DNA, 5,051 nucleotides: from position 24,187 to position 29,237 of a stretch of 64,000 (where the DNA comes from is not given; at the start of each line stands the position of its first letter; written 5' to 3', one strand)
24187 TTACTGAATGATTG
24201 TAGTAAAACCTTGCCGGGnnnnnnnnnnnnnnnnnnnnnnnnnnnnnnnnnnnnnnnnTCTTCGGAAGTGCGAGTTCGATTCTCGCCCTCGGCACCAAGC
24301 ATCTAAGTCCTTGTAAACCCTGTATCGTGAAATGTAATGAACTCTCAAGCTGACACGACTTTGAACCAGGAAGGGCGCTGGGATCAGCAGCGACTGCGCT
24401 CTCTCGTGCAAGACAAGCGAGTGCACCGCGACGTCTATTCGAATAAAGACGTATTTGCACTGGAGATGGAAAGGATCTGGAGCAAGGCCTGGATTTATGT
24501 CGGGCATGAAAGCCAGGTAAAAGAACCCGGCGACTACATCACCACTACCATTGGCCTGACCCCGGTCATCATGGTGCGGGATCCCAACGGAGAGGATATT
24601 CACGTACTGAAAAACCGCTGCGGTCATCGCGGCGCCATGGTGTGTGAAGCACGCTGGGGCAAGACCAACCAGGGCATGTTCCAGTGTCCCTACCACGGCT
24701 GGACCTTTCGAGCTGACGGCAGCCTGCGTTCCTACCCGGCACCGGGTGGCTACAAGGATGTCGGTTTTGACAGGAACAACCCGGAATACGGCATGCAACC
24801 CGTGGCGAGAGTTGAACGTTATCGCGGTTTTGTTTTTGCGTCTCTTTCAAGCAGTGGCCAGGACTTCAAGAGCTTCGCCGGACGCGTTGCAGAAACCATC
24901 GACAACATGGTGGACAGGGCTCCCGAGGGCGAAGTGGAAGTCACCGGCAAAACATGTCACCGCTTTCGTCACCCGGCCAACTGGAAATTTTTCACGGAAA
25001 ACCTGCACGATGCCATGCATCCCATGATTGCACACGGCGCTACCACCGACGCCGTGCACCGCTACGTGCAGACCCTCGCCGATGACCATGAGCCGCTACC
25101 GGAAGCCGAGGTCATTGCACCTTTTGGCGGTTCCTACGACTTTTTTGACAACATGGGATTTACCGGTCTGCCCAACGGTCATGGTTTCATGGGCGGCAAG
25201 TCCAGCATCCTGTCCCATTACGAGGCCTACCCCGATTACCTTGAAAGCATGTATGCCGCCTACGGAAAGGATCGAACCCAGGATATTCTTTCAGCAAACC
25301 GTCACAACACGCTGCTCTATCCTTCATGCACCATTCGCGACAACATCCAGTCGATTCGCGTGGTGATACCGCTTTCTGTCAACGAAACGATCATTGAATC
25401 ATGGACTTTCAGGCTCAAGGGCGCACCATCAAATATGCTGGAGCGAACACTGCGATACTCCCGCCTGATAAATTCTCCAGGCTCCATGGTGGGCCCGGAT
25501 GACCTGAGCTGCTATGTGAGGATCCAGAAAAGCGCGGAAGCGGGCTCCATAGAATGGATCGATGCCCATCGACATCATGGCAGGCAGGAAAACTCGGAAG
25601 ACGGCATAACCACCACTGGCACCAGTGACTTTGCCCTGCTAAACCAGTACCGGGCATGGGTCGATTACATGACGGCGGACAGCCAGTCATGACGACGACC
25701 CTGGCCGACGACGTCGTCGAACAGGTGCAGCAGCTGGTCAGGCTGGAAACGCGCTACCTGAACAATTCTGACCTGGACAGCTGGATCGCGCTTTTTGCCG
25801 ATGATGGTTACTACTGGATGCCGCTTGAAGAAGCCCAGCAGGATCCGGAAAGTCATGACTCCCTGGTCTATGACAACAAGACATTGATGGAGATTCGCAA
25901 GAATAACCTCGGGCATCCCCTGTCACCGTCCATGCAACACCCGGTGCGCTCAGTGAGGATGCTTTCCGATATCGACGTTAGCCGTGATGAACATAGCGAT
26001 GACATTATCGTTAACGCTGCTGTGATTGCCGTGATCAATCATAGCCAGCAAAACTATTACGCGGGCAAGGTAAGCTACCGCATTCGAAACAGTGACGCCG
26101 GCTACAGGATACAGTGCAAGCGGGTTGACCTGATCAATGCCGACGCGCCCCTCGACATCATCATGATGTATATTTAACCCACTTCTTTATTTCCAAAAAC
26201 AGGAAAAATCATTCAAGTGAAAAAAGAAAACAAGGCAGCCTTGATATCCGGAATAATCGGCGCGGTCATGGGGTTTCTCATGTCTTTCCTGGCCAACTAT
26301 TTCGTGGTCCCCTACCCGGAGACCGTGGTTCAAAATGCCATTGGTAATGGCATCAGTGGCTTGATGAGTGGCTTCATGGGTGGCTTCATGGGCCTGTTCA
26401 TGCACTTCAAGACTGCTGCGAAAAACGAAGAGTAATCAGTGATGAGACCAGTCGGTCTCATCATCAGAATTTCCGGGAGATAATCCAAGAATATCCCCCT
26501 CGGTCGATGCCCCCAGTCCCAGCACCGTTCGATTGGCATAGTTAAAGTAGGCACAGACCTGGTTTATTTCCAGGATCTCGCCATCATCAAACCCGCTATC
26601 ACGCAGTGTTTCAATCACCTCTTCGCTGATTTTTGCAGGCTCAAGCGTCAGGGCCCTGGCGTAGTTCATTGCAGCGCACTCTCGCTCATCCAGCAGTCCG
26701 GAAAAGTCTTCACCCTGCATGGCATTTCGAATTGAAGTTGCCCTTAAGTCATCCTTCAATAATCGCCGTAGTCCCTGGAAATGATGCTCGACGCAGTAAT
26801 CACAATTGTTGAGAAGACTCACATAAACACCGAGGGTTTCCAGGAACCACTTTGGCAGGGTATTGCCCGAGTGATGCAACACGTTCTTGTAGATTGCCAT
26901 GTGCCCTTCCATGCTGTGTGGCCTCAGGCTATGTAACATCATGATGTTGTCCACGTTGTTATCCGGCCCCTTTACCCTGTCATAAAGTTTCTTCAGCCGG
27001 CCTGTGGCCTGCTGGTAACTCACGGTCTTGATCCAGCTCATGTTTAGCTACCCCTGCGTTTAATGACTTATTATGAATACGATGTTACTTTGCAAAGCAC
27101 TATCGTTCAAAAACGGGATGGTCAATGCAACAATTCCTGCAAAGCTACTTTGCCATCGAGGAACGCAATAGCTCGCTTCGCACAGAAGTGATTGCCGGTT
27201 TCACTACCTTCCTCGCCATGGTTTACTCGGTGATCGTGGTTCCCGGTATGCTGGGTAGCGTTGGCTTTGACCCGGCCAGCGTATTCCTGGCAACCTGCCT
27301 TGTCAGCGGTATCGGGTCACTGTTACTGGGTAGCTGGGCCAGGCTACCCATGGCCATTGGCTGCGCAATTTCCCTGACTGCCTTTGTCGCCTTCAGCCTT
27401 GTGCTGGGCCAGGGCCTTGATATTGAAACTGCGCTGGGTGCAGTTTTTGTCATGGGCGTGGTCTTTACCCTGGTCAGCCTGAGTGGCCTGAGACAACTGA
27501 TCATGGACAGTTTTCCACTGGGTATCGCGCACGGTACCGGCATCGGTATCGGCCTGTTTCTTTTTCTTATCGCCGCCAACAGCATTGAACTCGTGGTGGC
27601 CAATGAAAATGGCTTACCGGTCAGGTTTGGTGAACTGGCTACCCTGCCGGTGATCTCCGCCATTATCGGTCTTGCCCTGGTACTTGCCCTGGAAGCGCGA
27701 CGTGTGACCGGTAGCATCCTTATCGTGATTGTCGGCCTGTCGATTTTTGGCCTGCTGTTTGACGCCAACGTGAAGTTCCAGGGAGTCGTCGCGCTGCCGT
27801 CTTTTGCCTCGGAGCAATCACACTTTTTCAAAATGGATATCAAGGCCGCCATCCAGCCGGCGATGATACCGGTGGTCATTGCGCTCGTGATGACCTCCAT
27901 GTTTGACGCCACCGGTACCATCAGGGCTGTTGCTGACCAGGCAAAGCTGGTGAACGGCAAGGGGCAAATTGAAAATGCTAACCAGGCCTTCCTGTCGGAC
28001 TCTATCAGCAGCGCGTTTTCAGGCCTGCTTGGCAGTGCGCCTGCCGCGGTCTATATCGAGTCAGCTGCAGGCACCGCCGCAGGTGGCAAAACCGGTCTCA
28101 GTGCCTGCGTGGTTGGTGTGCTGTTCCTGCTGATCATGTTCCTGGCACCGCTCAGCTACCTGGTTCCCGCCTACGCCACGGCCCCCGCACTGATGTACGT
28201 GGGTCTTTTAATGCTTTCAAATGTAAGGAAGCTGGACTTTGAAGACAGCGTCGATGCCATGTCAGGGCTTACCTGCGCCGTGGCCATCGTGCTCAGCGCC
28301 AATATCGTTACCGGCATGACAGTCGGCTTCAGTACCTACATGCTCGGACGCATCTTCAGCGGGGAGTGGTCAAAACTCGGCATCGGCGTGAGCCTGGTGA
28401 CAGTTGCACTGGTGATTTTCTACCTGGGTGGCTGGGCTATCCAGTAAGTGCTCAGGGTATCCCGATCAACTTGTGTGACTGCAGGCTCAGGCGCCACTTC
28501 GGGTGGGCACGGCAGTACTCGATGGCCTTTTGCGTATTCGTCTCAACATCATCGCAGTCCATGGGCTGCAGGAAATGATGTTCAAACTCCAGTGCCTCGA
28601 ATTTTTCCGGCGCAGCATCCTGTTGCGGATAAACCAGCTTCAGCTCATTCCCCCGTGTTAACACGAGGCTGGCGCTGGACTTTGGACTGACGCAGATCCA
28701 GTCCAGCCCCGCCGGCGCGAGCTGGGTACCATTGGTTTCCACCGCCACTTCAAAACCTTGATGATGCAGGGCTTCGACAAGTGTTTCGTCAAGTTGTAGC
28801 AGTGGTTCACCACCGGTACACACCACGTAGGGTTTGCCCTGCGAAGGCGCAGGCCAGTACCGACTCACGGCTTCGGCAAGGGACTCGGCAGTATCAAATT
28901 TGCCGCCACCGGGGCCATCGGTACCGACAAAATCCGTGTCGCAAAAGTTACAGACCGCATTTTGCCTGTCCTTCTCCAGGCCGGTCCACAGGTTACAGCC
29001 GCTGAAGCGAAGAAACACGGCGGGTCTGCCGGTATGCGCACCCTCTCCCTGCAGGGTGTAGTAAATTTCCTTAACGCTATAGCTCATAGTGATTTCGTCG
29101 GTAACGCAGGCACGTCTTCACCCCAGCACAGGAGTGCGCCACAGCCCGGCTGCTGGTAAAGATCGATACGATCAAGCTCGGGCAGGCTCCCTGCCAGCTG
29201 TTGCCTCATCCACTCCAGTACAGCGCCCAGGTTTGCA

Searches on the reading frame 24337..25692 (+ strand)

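Call 6: search_protein_families(library=ncbifam, proteins=[window:24337-25692:+], max_evalue=0.00001)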
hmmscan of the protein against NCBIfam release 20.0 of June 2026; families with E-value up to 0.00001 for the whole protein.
window:24337-25692:+ (451 aa): 5 families
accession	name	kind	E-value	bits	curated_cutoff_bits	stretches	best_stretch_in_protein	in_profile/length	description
TIGR03229.1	benzo_1_2_benA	equivalog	2e-57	195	780.95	1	27-417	14-390/433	benzoate 1,2-dioxygenase large subunit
TIGR03228.1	anthran_1_2_A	equivalog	2.5e-57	194.6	671.9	1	28-416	15-394/438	anthranilate 1,2-dioxygenase large subunit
NF042946.1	3PPDioc_HcaE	equivalog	2.4e-46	158.7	830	1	24-449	9-433/450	3-phenylpropionate/cinnamic acid dioxygenase subunit alpha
NF041684.1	ant_diox_AndAc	equivalog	3.8e-38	131.1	750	1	26-236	20-226/418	anthranilate 1,2-dioxygenase large subunit AndAc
NF058607.1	GlBtMonoOxGbcA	equivalog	2.4e-33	115.2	670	1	5-244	9-233/420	glycine betaine monooxygenase oxygenase subunit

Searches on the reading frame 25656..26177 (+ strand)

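Call 6: search_protein_families(library=ncbifam, proteins=[window:25656-26177:+], max_evalue=0.00001)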
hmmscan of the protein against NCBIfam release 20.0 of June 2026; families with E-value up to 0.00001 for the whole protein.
window:25656-26177:+ (173 aa): 3 families
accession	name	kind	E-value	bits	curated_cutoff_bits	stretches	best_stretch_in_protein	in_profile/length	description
TIGR03232.1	benzo_1_2_benB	equivalog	6.4e-10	39.1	225.55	1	24-161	1-143/155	benzoate 1,2-dioxygenase small subunit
NF007479.0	PRK10069.1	subfamily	1.2e-07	32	145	1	18-156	18-168/185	3-phenylpropionate/cinnamic acid dioxygenase subunit beta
TIGR03231.1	anthran_1_2_B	equivalog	2.4e-06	27.8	213.5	1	25-162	2-144/155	anthranilate 1,2-dioxygenase small subunit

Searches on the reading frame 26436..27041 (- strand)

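Call 6: search_protein_families(library=ncbifam, proteins=[window:26436-27041:-], max_evalue=0.00001)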
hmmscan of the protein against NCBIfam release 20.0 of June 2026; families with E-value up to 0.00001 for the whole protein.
window:26436-27041:- (201 aa): 5 families
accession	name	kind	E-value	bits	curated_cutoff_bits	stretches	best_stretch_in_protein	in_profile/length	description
TIGR01926.1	peroxid_rel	subfamily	5.1e-29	101.3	81.8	1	2-179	1-174/178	peroxidase-related enzyme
TIGR04030.1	perox_Avi_7169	hypoth_equivalog_domain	1.2e-14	54.8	233.15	1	43-177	52-183/185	alkylhydroperoxidase domain protein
NF053654.1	GroundWater_YciW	equivalog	2.5e-07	30.6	310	1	35-169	35-162/179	YciW-related (seleno)protein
NF041238.1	AhpD_rel_CFYUT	equivalog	2.9e-07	30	175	0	2-110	151-266/357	alkylhydroperoxidase-related (seleno)protein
TIGR04029.1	CMD_Avi_7170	hypoth_equivalog_domain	3.7e-07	31.1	100.75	1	117-176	112-171/174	CMD domain protein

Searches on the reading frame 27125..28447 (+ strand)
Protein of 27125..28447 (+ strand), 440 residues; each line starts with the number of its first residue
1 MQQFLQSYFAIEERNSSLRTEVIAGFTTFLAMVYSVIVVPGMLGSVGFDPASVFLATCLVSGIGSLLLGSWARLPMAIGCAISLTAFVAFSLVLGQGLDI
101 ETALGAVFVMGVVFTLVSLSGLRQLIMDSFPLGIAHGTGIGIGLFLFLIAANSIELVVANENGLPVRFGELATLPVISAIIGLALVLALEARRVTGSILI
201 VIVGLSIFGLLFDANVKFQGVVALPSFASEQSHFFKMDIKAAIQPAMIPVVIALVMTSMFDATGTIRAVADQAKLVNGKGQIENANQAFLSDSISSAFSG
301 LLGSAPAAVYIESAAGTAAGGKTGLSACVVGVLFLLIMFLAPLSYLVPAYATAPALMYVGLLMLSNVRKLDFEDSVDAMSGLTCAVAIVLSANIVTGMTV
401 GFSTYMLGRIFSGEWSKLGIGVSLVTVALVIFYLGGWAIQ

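Call 7: search_protein_families(library=ncbifam, proteins=[window:27125-28447:+], max_evalue=0.00001)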
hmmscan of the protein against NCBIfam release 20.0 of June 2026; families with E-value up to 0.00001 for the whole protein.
window:27125-28447:+ (440 aa): 0 families

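Call 44: search_protein_families(library=pfam, proteins=[window:27125-28447:+], max_evalue=0.001)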
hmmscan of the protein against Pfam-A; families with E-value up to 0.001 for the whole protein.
window:27125-28447:+ (440 aa): 1 family
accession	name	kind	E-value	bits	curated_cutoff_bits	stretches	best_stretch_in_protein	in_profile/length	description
PF00860.26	Xan_ur_permease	-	1.3e-71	241.8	27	1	21-397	3-386/389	Permease family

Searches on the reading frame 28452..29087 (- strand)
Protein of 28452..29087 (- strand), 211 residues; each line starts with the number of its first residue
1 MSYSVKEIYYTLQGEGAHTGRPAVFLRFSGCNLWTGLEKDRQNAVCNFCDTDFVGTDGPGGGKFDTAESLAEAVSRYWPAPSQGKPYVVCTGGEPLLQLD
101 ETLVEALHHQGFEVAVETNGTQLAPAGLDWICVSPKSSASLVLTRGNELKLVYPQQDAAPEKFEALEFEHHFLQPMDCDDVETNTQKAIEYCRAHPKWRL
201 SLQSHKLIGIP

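Call 7: search_protein_families(library=ncbifam, proteins=[window:28452-29087:-], max_evalue=0.00001)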
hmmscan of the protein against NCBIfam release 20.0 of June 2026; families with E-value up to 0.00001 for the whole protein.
window:28452-29087:- (211 aa): 5 families
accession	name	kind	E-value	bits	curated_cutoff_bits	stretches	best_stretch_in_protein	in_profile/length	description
TIGR04508.1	queE_Cx14CxxC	equivalog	3.5e-105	350.4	240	1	3-211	1-208/208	7-carboxy-7-deazaguanine synthase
TIGR04322.1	rSAM_QueE_Ecoli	equivalog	3.4e-20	72.4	200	1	10-210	2-214/215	7-carboxy-7-deazaguanine synthase QueE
TIGR04349.1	rSAM_QueE_gams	hypoth_equivalog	2.6e-15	56.7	300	1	5-121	3-99/210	7-carboxy-7-deazaguanine synthase QueE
TIGR03963.1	rSAM_QueE_Clost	equivalog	4.9e-14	52.5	260.1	1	3-121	1-103/219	putative 7-carboxy-7-deazaguanine synthase QueE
TIGR03365.1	Bsubt_queE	equivalog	5e-13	49.1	206.1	1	5-154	5-145/238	7-carboxy-7-deazaguanine synthase QueE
